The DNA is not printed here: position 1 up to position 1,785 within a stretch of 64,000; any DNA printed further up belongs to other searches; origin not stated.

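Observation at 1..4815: A sigma54/two-component module whose target gene encodes a receiver-fused HdrA flavoprotein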

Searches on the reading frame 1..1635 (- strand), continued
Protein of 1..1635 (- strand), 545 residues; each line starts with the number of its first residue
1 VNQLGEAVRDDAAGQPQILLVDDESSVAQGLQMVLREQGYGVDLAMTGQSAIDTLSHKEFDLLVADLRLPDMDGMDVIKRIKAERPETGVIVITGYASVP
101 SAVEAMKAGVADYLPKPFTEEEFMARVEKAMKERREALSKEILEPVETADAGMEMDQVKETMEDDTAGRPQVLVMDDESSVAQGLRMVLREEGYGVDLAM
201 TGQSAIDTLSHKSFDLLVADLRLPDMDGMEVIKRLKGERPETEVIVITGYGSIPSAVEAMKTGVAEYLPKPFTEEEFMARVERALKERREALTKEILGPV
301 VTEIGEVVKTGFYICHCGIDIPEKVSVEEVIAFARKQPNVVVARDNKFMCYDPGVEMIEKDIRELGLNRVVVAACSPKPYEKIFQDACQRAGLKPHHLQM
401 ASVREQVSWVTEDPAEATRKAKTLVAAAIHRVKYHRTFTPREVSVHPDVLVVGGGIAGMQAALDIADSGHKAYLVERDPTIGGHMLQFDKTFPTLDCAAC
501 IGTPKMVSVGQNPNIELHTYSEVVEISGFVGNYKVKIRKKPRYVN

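Call 44: search_protein_families(library=ncbifam, proteins=[P0001, L001:11751-12239:+, L001:12272-14125:+, L001:14359-16161:+, L001:16220-17992:+], max_evalue=0.00001)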
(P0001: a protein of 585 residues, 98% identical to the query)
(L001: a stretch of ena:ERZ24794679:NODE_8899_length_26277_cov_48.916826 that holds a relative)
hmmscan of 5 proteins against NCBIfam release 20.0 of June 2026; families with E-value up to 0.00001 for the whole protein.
P0001 (585 aa): 116 families (the best 25 are shown)
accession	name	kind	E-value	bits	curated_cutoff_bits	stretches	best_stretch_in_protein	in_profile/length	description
NF040770.1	hetero_SS_HdrA2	exception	2.5e-98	330.2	1100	1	309-563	1-257/777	CoB-CoM heterodisulfide reductase HdrA2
NF041778.1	hetero_SS_HdrA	equivalog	4.5e-67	226.5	1400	1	309-562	7-261/771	ferredoxin:CoB-CoM heterodisulfide reductase subunit HdrA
NF006900.1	PRK09390.1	equivalog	4e-62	209.4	255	2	169-298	4-134/203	response regulator FixJ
NF041891.1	hdrA_Methbact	equivalog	1.3e-58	198.9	1300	1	309-563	2-254/762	ferredoxin:CoB-CoM heterodisulfide reductase subunit HdrA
NF053512.1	nitric_RR_NosR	exception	1.4e-55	189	400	2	18-163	1-146/422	response regulator c-di-GMP phosphodiesterase, NosR family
TIGR01818.1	ntrC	equivalog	2e-52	178.6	558.6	2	172-303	1-132/463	nitrogen regulation protein NR(I)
NF007689.0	PRK10365.1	equivalog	3.1e-51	174.6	760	2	17-137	7-127/441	sigma-54-dependent response regulator transcription factor ZraR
NF041946.1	LuxO_transreg_Vib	equivalog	1.3e-48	165.9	800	2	21-140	2-121/463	quorum-sensing sigma-54 dependent transcriptional regulator LuxO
NF045991.1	RespRegCtrARhodob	equivalog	2e-48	165.1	350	2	18-143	3-127/224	response regulator transcription factor CtrA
NF047793.1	ResRegPgtA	equivalog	3.1e-47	161.3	650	2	15-140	5-130/414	two-component system response regulator PgtA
NF011695.0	PRK15115.1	equivalog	3.6e-47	161.1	763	2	171-303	8-140/445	two-component system response regulator GlrR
NF008469.0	PRK11361.1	equivalog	4.3e-47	160.8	714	2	17-134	6-123/461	acetoacetate metabolism transcriptional regulator AtoC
NF051870.1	NAssimRespRegNtrX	equivalog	7.2e-46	157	600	2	171-289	3-123/452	nitrogen assimilation response regulator NtrX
NF040689.1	MtrAB_MtrA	equivalog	3.9e-45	153.9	300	2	18-156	1-134/219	MtrAB system response regulator MtrA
NF041734.1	resp_reg_RppA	equivalog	5.5e-45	153.5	250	2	17-144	2-130/229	two-component system response regulator RppA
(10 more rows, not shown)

L001:11751-12239:+ (162 aa): 9 families
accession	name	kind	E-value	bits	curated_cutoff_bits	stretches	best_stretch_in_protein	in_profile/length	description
NF005747.0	PRK07571.1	equivalog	4.1e-39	134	224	1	21-159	31-169/173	bidirectional hydrogenase complex protein HoxE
NF005722.0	PRK07539.1-2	equivalog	7.1e-39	133.4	141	1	20-158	18-156/157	NADH-quinone oxidoreductase subunit NuoE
TIGR01958.1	nuoE_fam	subfamily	5e-34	117.5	142.4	1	21-159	8-148/148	NADH-quinone oxidoreductase subunit NuoE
NF004638.0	PRK05988.1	equivalog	2.3e-30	105.5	198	1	12-157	12-156/159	formate dehydrogenase subunit gamma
NF005725.0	PRK07539.1-5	equivalog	2.8e-30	105.3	220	1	22-160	32-173/174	NADH-quinone oxidoreductase subunit NuoE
NF005721.0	PRK07539.1-1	equivalog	4.8e-26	91.7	308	1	18-158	37-177/292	NADH-quinone oxidoreductase subunit NuoE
NF005723.0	PRK07539.1-3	equivalog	3.1e-24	85.6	226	1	30-142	27-139/158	NADH-quinone oxidoreductase subunit NuoE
NF005724.0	PRK07539.1-4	equivalog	5.1e-20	72.3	280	1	28-159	41-173/240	NADH-quinone oxidoreductase subunit NuoE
NF009040.0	PRK12373.1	equivalog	1.5e-13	51.3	514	1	43-159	53-170/400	NADH-quinone oxidoreductase subunit E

L001:12272-14125:+ (617 aa): 21 families
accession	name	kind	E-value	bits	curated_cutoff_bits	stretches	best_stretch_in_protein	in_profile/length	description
TIGR01959.1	nuoF_fam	equivalog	2.6e-140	467.5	558.65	1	148-546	11-410/410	NADH-quinone oxidoreductase subunit NuoF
NF008436.0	PRK11278.1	equivalog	2.3e-114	382.7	749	1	147-549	23-429/448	NADH-quinone oxidoreductase subunit NuoF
NF010120.0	PRK13596.1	equivalog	3.1e-106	355.5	389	1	164-550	32-421/433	NADH-quinone oxidoreductase subunit NuoF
NF041612.1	fdxn_Clost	equivalog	5.4e-14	52.6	150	1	41-110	29-98/102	2Fe-2S ferredoxin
NF041613.1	fdxn_Azotob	equivalog_domain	8.5e-12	45.3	195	1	35-113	23-101/107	2Fe-2S ferredoxin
TIGR01945.1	rnfC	subfamily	6.4e-11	41.4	245.95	1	165-274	114-221/435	RnfABCDGE type electron transport complex subunit C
TIGR01944.1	rnfB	subfamily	9.1e-11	41.7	68.7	1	517-616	69-162/190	RnfABCDGE type electron transport complex subunit B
NF005415.0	PRK06991.1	equivalog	3.4e-10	40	281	1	563-616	81-134/284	electron transport complex subunit RsxB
NF003454.1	PRK05035.1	equivalog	2.1e-09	36.4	345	1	168-274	119-222/556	electron transport complex subunit RsxC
TIGR04481.1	PR_assoc_PrdC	equivalog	4e-09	35.8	490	1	169-275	69-172/425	proline reductase-associated electron transfer protein PrdC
NF006446.0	PRK08764.1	equivalog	4.4e-09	36.4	220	1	495-616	20-135/139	Rnf electron transport complex subunit RnfB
NF003475.0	PRK05113.1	equivalog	6.8e-09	35.8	203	1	563-616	109-162/190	electron transport complex subunit RsxB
NF040864.1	HgcB_ferredoxin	equivalog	3.7e-08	33.1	99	1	562-616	9-63/93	mercury methylation ferredoxin HgcB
TIGR02700.1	flavo_MJ0208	hypoth_equivalog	1.2e-07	31.3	251.35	1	556-614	137-194/234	dihydromethanopterin reductase (acceptor)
NF045874.1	Vhu_polyferre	exception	2.6e-07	29.7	600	1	568-615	129-175/381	F420-non-reducing hydrogenase associated-polyferredoxin VhuB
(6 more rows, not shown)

L001:14359-16161:+ (600 aa): 45 families (the best 25 are shown)
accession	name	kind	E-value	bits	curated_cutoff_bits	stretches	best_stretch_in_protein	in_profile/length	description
NF040770.1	hetero_SS_HdrA2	exception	4.6e-130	435.1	1100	1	189-593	254-642/777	CoB-CoM heterodisulfide reductase HdrA2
NF041778.1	hetero_SS_HdrA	equivalog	3.8e-108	362.3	1400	1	158-594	242-653/771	ferredoxin:CoB-CoM heterodisulfide reductase subunit HdrA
NF041891.1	hdrA_Methbact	equivalog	1.3e-102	344.3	1300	1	156-593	232-637/762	ferredoxin:CoB-CoM heterodisulfide reductase subunit HdrA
NF040763.1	FeFe_hydrog_A6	exception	3.2e-34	118.2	765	2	2-98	1-95/571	NADH-dependent [FeFe] hydrogenase, group A6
NF005745.0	PRK07569.1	equivalog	8.2e-33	113.7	333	2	2-95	4-95/238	bidirectional hydrogenase complex protein HoxU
TIGR01973.1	NuoG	equivalog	2.3e-24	86.2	470.05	1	5-97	2-92/606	NADH-quinone oxidoreductase subunit NuoG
NF009454.0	PRK12814.1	equivalog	2.6e-20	72.4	916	1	2-95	4-95/657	putative NADPH-dependent glutamate synthase small subunit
NF040762.1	Hydr_FeFe_Clost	exception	1.6e-18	66.6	900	1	3-94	2-91/572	ferredoxin hydrogenase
NF006305.0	PRK08493.1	equivalog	1.7e-17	62.8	591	1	1-91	1-87/819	NADH-quinone oxidoreductase subunit G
NF042909.1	FMH_DH_FwdF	exception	1.1e-16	60.8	375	2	523-576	254-313/336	tungsten-dependent formylmethanofuran dehydrogenase subunit FwdF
NF005895.0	PRK07860.1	equivalog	1.4e-15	56.4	802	1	1-97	17-113/811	NADH-quinone oxidoreductase subunit G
TIGR01971.1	NuoI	subfamily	1.5e-13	50.4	113.05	1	116-181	37-100/121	NADH-quinone oxidoreductase, chain I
NF038196.1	ferrodoxin_EFR1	subfamily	5.2e-13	49.6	75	1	522-576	181-231/242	EFR1 family ferrodoxin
NF040864.1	HgcB_ferredoxin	equivalog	8.1e-13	48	99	1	523-576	11-63/93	mercury methylation ferredoxin HgcB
TIGR03224.1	benzo_boxA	equivalog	1.5e-11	43.9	459.2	1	523-578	7-60/411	benzoyl-CoA 2,3-epoxidase subunit BoxA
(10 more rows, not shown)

L001:16220-17992:+ (590 aa): 156 families (the best 25 are shown)
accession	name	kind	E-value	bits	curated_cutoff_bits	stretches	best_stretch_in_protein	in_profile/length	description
NF008468.0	PRK11360.1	equivalog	7.6e-75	252.5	646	1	214-586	260-612/616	two-component system sensor histidine kinase AtoS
NF052574.1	HisKinEspCMyxo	equivalog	1.5e-65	221.8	1200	2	245-585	311-640/785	serine histidine kinase EspC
NF046020.1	HisKinCckABruc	equivalog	4.6e-63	213.4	1000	2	228-584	352-709/868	cell cycle histidine kinase CckA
NF010076.0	PRK13557.1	subfamily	2.1e-58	198.1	631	2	241-584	52-396/540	histidine kinase famiy protein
NF046026.1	HisKinCckACaul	equivalog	5.3e-53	180.1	1000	2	242-587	206-537/678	cell cycle histidine kinase CckA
NF007688.0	PRK10364.1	equivalog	1.9e-52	178.5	479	1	328-584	211-453/460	two-component system sensor histidine kinase ZraS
NF010411.0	PRK13837.1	equivalog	2e-51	175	647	1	337-586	426-679/828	two-component system VirA-like sensor kinase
NF052573.1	HisKinEspAMyxo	equivalog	2.4e-51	174.7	1400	2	223-583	255-612/755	serine histidine kinase EspA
NF047466.1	hybrid_RR_LvrB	exception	6.1e-46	157.3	500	1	339-582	130-376/377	hybrid histidine kinase/response regulator LvrB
NF008302.0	PRK11091.1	equivalog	7.8e-44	150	838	2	206-584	140-507/779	aerobic respiration two-component sensor histidine kinase ArcB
NF046044.1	PnpS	equivalog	1e-43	149.8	400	1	211-581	44-390/390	two-component system histidine kinase PnpS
NF047874.1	MASE3_PAS_HK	subfamily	1.3e-42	146.5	560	1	208-583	251-626/655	MASE3 domain-containing sensor histidine kinase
NF038348.1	T2SS_HK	subfamily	7.7e-41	140.1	450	1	413-582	408-573/574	histidine kinase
TIGR02956.1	TMAO_torS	equivalog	9.6e-41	139.8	676.5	2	363-586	467-686/967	TMAO reductase system sensor histidine kinase/response regulator TorS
NF033092.0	HK_WalK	equivalog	7.9e-38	130.4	725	1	228-582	264-594/594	cell wall metabolism sensor histidine kinase WalK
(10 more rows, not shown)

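Call 53: search_protein_representatives(protein=P0001)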
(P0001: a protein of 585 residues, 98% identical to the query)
Query: 585 residues. Proteins with E-value up to 0.001 (for the whole library): 850662; up to 1e-10: 127567; up to 1e-30: 1453. The best 150 are listed.
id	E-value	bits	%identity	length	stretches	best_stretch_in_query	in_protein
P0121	1.2e-262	888.6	56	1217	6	7-565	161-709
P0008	5.3e-166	569.6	57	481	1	16-489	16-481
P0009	2.8e-164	563.9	64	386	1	187-572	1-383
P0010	1.8e-122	425.9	59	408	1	1-363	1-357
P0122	6.7e-108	377.8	59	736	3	309-569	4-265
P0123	5.2e-107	374.9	55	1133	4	309-562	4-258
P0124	1.0e-101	357.4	49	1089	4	307-467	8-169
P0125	1.7e-101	356.7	62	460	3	309-556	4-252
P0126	1.0e-95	337.6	47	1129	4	289-564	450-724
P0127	1.1e-94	334.3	59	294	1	305-561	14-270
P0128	3.2e-93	329.4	45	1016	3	302-543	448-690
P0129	5.9e-92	325.2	57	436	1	309-565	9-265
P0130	4.1e-91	322.4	56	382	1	14-305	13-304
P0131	5.5e-91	322.0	42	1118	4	306-562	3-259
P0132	5.1e-90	318.8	57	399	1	309-573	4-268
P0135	1.3e-88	314.2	41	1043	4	245-541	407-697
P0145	1.7e-83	297.3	37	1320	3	187-538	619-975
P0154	2.0e-80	287.1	39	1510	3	195-543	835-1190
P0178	3.1e-75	270.0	40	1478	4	291-538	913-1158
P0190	3.1e-73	263.4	37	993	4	191-538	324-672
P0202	8.9e-72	258.6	40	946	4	211-475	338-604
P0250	2.2e-62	227.6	28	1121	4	10-283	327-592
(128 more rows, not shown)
